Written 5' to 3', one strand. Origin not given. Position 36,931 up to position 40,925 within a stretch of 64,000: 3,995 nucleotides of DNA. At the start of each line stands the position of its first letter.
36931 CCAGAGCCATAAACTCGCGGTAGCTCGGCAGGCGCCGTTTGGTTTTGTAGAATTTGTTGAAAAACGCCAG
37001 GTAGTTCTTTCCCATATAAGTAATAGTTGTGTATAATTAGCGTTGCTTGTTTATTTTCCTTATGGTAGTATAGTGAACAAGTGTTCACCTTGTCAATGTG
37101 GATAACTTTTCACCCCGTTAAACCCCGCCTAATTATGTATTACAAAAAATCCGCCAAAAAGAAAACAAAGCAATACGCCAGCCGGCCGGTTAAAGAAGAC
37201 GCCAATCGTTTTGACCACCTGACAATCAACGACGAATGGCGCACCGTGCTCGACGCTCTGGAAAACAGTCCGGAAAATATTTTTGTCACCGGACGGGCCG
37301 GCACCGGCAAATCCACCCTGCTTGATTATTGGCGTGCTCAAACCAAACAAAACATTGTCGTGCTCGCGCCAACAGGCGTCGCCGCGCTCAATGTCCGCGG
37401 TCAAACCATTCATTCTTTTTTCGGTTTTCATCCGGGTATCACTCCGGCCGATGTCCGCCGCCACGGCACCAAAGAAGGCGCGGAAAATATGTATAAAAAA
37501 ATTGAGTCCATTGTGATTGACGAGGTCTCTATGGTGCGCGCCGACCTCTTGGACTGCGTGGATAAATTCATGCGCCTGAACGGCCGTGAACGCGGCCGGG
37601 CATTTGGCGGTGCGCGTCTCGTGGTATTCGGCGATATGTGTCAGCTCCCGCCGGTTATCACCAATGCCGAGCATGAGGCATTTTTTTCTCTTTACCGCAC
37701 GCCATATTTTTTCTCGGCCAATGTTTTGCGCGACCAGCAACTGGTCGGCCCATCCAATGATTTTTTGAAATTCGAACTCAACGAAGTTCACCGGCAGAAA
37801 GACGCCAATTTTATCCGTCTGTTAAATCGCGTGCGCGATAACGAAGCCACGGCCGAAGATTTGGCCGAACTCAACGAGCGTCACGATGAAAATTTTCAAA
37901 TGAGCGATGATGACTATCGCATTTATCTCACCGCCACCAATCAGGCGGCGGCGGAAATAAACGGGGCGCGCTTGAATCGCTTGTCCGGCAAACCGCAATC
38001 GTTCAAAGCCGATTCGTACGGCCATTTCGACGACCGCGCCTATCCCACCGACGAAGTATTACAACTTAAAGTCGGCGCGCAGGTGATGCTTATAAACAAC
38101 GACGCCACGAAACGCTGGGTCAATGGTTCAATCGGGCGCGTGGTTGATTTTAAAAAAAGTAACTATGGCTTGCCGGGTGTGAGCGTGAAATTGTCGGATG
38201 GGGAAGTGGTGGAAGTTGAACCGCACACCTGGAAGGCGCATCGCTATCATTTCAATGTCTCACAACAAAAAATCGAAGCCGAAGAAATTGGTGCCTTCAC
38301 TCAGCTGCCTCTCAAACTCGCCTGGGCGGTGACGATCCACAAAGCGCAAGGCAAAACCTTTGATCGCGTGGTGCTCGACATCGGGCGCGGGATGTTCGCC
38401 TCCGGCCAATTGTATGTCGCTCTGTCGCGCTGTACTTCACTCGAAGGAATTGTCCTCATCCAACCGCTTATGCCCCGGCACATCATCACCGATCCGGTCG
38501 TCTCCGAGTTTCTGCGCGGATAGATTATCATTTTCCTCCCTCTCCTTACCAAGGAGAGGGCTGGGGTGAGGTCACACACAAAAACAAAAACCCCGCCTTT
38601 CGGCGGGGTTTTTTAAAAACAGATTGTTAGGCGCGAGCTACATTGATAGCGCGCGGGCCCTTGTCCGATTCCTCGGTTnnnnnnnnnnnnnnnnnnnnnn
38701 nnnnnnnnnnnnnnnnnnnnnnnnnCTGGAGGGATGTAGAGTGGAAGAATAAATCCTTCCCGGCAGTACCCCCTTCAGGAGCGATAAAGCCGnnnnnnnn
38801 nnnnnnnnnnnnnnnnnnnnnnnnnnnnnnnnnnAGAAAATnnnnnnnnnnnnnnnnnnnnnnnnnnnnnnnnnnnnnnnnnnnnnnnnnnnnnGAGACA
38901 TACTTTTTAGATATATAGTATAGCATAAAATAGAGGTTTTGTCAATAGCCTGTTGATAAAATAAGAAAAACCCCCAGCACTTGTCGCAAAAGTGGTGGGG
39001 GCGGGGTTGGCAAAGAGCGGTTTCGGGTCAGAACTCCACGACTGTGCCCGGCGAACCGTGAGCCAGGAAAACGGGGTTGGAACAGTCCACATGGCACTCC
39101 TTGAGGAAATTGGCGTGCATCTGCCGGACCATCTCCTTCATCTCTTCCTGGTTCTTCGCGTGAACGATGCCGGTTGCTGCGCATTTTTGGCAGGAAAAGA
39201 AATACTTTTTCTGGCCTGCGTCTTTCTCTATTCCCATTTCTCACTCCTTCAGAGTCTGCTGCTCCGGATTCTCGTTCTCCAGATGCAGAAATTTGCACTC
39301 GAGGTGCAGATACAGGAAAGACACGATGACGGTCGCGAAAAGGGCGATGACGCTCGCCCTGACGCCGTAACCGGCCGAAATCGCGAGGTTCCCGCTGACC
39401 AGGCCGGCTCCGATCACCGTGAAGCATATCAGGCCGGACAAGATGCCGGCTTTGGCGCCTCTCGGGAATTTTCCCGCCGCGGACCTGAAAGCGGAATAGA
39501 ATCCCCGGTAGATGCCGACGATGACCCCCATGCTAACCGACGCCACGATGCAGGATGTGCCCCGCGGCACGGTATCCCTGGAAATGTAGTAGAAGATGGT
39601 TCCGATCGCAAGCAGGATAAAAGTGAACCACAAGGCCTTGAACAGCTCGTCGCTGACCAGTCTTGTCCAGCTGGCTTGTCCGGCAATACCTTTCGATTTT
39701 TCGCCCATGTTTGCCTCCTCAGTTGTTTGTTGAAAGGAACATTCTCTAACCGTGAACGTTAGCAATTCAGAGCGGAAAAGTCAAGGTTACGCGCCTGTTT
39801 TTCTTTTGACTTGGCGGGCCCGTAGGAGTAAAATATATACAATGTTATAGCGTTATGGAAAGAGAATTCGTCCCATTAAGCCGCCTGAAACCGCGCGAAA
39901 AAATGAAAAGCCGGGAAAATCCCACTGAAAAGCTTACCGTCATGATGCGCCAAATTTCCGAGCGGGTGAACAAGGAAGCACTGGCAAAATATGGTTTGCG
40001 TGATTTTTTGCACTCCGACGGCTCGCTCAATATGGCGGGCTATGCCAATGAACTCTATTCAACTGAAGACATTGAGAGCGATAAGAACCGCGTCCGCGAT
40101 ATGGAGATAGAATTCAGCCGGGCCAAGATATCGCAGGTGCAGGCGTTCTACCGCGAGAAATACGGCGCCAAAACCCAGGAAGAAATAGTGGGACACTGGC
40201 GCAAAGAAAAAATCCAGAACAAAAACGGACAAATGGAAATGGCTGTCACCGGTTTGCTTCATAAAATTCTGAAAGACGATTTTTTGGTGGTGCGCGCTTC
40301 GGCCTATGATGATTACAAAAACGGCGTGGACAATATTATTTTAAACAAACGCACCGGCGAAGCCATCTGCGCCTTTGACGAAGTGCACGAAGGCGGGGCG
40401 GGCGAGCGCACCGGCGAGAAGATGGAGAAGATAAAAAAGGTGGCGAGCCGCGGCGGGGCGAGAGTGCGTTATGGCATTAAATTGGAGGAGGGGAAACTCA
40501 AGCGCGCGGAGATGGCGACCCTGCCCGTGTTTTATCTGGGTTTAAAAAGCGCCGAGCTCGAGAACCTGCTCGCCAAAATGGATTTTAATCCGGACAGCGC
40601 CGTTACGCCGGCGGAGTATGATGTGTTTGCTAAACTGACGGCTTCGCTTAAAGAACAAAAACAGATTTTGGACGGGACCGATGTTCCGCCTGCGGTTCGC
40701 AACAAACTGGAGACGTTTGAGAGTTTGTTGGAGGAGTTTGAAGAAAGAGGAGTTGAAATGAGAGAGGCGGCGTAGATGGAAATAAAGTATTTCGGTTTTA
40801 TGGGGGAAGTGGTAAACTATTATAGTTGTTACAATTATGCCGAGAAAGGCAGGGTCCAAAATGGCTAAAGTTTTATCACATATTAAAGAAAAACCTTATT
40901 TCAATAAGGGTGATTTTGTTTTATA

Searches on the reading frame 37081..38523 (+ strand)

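Call 12: search_protein_families(library=pfam, proteins=[window:37081-38523:+], max_evalue=0.01)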
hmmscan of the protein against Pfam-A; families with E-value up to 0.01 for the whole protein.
window:37081-38523:+ (480 aa): 14 families
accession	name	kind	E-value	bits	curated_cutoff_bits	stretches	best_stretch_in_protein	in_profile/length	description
PF05970.20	PIF1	-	1.5e-29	103.6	25.9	1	50-258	3-219/223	PIF1-like helicase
PF13604.12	AAA_30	-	7.2e-14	52.4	27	1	53-192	6-131/191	AAA domain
PF13245.12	AAA_19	-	3.5e-12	47.1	25.1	1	64-192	11-132/134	AAA domain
PF02689.20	Herpes_Helicase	-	7.3e-08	31.3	27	1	416-465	732-783/808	Helicase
PF13538.12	UvrD_C_2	-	2.5e-06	27.7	27.4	1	413-450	1-44/52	UvrD-like helicase C-terminal domain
PF21530.3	Pif1_2B_dom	-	2.2e-05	24.5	23.9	1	324-357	13-47/47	DNA helicase Pif1, 2B domain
PF01443.25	Viral_helicase1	-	2.6e-05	24.6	21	0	411-453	177-222/228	Viral superfamily 1 RNA helicase core domain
PF13191.12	AAA_16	-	2.8e-05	25.1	32.6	1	52-96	8-57/167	AAA ATPase domain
PF13555.12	AAA_29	-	0.00091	19.4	27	1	63-82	20-40/61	P-loop containing region of AAA domain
PF13401.12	AAA_22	-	0.002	18.9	27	1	65-163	6-107/130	AAA domain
PF13479.12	AAA_24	-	0.0023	18.2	27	1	66-162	4-86/195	AAA domain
PF18335.7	SH3_13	-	0.0034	17.6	41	1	329-361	26-58/65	ATP-dependent RecD-like DNA helicase SH3 domain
PF00437.27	T2SSE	-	0.0041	16.3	24.9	0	48-83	125-161/370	Type II/IV secretion system protein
PF13238.12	AAA_18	-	0.0074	17.2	29.4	0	67-87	1-21/128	AAA domain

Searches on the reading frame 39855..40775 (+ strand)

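Call 10: search_protein_families(library=pfam, proteins=[window:39855-40775:+], max_evalue=0.01)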
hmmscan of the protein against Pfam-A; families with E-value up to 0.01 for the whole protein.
window:39855-40775:+ (306 aa): 1 family
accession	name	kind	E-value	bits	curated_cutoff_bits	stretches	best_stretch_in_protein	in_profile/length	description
PF10243.14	MIP-T3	-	0.0027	18.1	23.4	1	58-114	39-95/113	Microtubule-binding protein MIP-T3 CH-like domain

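Call 11: search_protein_families(library=padloc, proteins=[window:39855-40775:+], max_evalue=0.01)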
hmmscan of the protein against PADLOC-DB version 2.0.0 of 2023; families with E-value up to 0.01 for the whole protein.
window:39855-40775:+ (306 aa): 0 families

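Call 13: search_protein_families(library=ncbifam, proteins=[window:39855-40775:+], max_evalue=0.01)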
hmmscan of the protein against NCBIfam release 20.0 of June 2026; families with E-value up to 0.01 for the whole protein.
window:39855-40775:+ (306 aa): 0 families
